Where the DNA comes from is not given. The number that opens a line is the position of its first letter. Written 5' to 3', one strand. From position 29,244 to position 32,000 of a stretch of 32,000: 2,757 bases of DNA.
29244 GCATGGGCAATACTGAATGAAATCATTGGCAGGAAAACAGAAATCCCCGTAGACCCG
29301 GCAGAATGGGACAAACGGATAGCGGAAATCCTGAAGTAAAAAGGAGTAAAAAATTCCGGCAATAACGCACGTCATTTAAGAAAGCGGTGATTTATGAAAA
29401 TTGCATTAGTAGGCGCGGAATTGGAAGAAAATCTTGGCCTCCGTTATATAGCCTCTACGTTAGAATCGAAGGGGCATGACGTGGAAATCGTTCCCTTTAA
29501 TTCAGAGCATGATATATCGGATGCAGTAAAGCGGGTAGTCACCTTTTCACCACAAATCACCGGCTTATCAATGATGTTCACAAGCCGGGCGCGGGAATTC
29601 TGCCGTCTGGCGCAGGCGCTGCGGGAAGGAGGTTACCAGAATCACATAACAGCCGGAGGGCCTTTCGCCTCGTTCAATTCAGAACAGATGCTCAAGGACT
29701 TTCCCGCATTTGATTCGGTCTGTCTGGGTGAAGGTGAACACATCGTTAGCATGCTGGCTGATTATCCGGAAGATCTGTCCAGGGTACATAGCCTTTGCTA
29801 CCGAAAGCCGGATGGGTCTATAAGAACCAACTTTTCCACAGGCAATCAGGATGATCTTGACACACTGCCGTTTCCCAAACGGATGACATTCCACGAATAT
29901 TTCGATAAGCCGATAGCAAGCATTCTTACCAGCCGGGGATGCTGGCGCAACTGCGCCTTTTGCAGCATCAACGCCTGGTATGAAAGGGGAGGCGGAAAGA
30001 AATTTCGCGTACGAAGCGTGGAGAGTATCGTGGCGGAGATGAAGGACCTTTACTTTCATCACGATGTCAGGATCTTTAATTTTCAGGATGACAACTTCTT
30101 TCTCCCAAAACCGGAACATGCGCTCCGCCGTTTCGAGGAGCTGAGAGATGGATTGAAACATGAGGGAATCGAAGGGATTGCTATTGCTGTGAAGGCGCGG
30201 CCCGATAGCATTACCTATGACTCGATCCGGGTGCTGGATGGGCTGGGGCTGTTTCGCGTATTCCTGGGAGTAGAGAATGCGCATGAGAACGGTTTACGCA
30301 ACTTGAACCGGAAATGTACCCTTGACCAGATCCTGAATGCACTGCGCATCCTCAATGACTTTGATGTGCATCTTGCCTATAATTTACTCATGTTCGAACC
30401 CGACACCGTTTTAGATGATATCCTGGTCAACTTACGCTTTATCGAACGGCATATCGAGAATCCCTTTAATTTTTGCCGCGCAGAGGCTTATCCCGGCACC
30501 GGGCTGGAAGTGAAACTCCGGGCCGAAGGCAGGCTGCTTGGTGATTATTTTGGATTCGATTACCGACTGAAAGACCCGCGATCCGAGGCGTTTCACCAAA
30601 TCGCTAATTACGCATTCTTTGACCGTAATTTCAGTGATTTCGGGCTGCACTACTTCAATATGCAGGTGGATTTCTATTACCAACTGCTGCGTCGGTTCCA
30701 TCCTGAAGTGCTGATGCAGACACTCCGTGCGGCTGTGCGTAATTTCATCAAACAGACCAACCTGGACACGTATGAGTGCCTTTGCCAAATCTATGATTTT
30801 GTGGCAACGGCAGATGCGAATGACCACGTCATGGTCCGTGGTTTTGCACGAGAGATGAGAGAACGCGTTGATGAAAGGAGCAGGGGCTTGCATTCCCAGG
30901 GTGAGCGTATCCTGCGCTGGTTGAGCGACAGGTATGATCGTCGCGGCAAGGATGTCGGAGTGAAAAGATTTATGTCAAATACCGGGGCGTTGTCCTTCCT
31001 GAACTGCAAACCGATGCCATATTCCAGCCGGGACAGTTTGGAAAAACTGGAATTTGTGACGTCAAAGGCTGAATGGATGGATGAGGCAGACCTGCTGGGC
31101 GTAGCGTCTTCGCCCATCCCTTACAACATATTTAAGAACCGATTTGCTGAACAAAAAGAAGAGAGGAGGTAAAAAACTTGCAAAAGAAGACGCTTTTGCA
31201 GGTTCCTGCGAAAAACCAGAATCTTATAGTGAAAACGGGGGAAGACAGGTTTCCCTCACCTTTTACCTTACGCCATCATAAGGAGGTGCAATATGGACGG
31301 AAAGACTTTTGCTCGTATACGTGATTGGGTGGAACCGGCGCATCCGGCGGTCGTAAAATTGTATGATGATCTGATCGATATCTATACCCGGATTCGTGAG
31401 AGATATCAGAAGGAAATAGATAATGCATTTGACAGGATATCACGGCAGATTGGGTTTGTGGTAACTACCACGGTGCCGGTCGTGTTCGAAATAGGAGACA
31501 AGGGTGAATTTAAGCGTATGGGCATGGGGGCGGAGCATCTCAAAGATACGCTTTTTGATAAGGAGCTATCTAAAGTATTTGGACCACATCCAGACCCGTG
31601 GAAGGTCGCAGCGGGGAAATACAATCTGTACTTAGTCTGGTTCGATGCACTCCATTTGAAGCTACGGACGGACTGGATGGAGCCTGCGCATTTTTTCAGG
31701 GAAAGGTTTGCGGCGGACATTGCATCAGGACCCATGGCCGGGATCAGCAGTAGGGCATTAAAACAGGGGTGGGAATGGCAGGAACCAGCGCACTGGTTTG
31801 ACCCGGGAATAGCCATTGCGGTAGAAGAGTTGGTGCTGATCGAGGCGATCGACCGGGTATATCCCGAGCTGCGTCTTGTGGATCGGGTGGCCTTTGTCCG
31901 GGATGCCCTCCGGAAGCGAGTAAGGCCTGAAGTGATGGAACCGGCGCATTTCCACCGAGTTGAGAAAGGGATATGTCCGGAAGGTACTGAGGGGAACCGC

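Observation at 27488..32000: Unusual gene set behind the riboswitch: orthocaspase, lipoprotein, B12-radical SAM enzyme, EPAH-repeat protein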

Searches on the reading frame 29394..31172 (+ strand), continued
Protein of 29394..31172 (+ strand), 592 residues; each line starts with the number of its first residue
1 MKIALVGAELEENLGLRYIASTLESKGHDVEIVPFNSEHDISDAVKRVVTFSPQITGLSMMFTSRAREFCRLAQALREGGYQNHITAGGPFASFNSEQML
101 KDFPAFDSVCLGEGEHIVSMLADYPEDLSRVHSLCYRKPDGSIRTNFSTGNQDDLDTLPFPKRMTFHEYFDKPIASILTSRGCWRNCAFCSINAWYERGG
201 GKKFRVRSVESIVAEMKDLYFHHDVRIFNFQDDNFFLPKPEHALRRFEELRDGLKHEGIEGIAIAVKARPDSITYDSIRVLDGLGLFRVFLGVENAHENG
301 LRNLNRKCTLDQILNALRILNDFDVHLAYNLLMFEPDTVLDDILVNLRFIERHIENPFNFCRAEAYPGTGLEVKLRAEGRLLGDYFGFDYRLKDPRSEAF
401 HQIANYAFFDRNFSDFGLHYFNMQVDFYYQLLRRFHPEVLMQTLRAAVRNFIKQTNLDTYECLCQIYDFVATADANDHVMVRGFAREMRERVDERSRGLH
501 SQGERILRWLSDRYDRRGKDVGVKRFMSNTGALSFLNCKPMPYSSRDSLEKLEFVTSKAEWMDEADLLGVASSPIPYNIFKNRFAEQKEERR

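Call 84: find_encoding_contigs(protein=P0123, flank=10000, max_places=3)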
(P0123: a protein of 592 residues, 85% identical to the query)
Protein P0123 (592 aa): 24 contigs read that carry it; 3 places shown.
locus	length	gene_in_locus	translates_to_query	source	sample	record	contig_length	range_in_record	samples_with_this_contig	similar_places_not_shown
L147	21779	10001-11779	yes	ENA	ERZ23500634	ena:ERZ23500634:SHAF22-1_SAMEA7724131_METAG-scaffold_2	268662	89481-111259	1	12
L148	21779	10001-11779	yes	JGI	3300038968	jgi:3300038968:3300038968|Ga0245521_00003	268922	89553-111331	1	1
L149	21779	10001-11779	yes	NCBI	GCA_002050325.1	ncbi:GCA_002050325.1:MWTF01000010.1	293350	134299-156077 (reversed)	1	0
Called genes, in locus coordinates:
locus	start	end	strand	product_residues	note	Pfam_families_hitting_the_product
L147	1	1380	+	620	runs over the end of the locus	PF00512:HisKA, PF02518:HATPase_c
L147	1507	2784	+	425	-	PF00072:Response_reg, PF00158:Sigma54_activat, PF14532:Sigma54_activ_2, PF07728:AAA_5, PF25601:AAA_lid_14, PF02954:HTH_8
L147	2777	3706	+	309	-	PF13623:SurA_N_2, PF13624:SurA_N_3, PF13145:Rotamase_2, PF13616:Rotamase_3, PF00639:Rotamase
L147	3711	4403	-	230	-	-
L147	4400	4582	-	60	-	-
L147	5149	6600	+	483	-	PF00004:AAA (faint), PF00158:Sigma54_activat, PF14532:Sigma54_activ_2, PF25601:AAA_lid_14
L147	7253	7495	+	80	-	-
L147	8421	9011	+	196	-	PF12385:Peptidase_C70, PF13529:Peptidase_C39_2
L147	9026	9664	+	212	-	-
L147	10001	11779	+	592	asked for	PF02310:B12-binding, PF04055:Radical_SAM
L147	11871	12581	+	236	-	-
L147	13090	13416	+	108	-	-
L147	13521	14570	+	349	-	PF04055:Radical_SAM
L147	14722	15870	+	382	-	-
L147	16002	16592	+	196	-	-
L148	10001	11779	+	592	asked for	PF02310:B12-binding, PF04055:Radical_SAM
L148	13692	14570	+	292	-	PF04055:Radical_SAM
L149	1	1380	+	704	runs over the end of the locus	PF00512:HisKA, PF02518:HATPase_c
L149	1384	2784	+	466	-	PF00072:Response_reg, PF00158:Sigma54_activat, PF14532:Sigma54_activ_2, PF07728:AAA_5, PF25601:AAA_lid_14, PF02954:HTH_8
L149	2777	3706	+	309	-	PF13623:SurA_N_2, PF13624:SurA_N_3, PF13145:Rotamase_2, PF13616:Rotamase_3, PF00639:Rotamase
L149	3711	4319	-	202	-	-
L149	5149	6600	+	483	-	PF00004:AAA (faint), PF00158:Sigma54_activat, PF14532:Sigma54_activ_2, PF25601:AAA_lid_14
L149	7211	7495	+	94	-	-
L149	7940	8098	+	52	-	PF02371:Transposase_20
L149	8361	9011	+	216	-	PF12385:Peptidase_C70, PF13529:Peptidase_C39_2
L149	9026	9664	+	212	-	-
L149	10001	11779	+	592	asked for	PF02310:B12-binding, PF04055:Radical_SAM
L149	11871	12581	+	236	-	-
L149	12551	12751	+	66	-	-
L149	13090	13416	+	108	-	-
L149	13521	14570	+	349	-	PF04055:Radical_SAM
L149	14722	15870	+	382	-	-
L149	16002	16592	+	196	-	-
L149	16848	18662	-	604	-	PF00890:FAD_binding_2 (faint), PF01134:GIDA, PF07992:Pyr_redox_2 (faint), PF12831:FAD_oxidored (weak), PF21680:GIDA_C_1st, PF13932:SAM_GIDA_C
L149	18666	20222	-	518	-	PF12072:RNase_Y_N, PF00013:KH_1 (weak), PF22891:KH_PNO1_2nd (faint), PF01966:HD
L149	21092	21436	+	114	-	-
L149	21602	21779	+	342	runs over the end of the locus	PF13177:DNA_pol3_delta2, PF00004:AAA (weak)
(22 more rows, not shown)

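Call 97: find_encoding_contigs(protein=P0135, flank=6000, max_places=1)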
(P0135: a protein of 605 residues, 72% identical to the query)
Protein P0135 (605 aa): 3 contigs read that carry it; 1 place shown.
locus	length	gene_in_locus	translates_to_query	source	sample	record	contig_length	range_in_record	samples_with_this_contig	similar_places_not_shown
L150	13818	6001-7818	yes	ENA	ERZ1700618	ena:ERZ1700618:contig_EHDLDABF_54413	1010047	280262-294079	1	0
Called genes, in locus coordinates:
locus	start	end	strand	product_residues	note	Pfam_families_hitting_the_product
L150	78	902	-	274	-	PF07728:AAA_5, PF08406:CbbQ_C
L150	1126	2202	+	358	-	PF03054:tRNA_Me_trans, PF20259:tRNA_Me_trans_M, PF20258:tRNA_Me_trans_C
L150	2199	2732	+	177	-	PF05573:NosL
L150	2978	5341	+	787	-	PF11412:DsbD_N (weak), PF02683:DsbD_TM, PF13386:DsbD_2, PF13098:Thioredoxin_2, PF13899:Thioredoxin_7, PF00578:AhpC-TSA, PF08534:Redoxin, PF13905:Thioredoxin_8, +3 more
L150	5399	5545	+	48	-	-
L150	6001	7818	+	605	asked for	PF02310:B12-binding, PF04055:Radical_SAM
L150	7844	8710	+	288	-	-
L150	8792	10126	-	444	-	PF00890:FAD_binding_2 (weak), PF01266:DAO (weak), PF01593:Amino_oxidase, PF03486:HI0933_like (faint), PF07992:Pyr_redox_2 (faint), PF12831:FAD_oxidored (weak), PF13450:NAD_binding_8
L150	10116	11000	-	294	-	PF00494:SQS_PSY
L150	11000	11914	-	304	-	PF00494:SQS_PSY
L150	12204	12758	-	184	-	PF02559:CarD_TRCF_RID, PF21095:CarD_C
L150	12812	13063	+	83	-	-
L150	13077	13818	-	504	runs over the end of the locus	PF00089:Trypsin, PF12812:PDZ_1 (faint), PF13365:Trypsin_2, PF00595:PDZ, PF13180:PDZ_2, PF17820:PDZ_6, PF00595:PDZ (weak), PF13180:PDZ_2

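Call 98: find_encoding_contigs(protein=P0205, flank=6000, max_places=1)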
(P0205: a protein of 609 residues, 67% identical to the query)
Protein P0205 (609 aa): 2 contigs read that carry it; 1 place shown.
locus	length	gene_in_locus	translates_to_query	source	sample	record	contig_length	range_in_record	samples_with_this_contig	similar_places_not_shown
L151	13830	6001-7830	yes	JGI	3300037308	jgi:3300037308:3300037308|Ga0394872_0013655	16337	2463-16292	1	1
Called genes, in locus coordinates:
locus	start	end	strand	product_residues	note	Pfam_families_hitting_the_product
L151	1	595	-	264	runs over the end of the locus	-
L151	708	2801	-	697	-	PF02629:CoA_binding, PF13380:CoA_binding_2, PF13607:Succ_CoA_lig, PF13549:ATP-grasp_5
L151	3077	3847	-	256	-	PF04264:YceI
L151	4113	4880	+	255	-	-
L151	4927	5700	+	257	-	-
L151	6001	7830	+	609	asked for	PF02310:B12-binding, PF04055:Radical_SAM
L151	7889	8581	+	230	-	-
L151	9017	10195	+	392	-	PF03193:RsgA_GTPase, PF01926:MMR_HSR1 (faint)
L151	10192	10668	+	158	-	PF12647:RNHCP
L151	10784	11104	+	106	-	PF02617:ClpS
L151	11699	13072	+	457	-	PF00027:cNMP_binding, PF13424:TPR_12, PF13414:TPR_11 (weak), PF13432:TPR_16, PF14559:TPR_19 (weak), PF13431:TPR_17 (weak), PF14559:TPR_19, PF13432:TPR_16, +15 more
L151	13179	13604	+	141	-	-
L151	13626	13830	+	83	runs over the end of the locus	?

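Call 108: search_solved_structures(query=L001:12655-15024:+, max_evalue=0.1)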
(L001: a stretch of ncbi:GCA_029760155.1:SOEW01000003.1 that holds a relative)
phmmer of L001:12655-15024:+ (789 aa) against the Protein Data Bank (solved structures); distinct sequences matched with E-value up to 0.1: 0.

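Call 109: search_protein_families(library=ncbifam, proteins=[L001:12655-15024:+, L002:15122-15544:+, L149:9026-9664:+, L149:8361-9011:+], max_evalue=0.01)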
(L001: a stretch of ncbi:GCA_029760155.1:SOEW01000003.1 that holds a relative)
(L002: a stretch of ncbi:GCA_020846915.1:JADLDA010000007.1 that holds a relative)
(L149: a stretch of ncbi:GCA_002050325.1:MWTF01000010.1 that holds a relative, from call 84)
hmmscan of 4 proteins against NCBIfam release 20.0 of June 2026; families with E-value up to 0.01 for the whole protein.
L001:12655-15024:+ (789 aa): 0 families

L002:15122-15544:+ (140 aa): 0 families

L149:9026-9664:+ (212 aa): 0 families

L149:8361-9011:+ (216 aa): 0 families

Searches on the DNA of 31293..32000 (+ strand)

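Call 44: search_rna_families(sources=[L011, L012, L042, L049, L047, L030, L007], threshold=gathering)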
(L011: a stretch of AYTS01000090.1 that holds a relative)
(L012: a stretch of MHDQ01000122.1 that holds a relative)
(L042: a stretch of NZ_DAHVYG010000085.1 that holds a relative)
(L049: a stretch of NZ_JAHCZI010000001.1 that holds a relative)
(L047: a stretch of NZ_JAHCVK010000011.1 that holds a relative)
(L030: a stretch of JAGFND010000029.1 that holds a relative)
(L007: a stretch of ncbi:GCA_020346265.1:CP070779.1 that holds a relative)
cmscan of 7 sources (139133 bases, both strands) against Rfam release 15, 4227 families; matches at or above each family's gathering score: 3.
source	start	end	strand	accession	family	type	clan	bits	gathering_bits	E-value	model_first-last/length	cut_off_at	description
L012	4820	5047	+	RF02005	group-II-D1D4-6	Intron;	CL00102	108.8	49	1.5e-29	1-225/225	no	Group II catalytic intron D1-D4-6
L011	3384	3503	+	RF03167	c-di-GMP-I-GGC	Cis-reg; riboswitch;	CL00126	63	59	3.5e-12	1-80/80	no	c-di-GMP-I-GGC riboswitch aptamer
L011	11853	11946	-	RF01051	c-di-GMP-I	Cis-reg; riboswitch;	CL00126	53.9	35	2.1e-07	1-87/87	no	c-di-GMP-I riboswitch aptamer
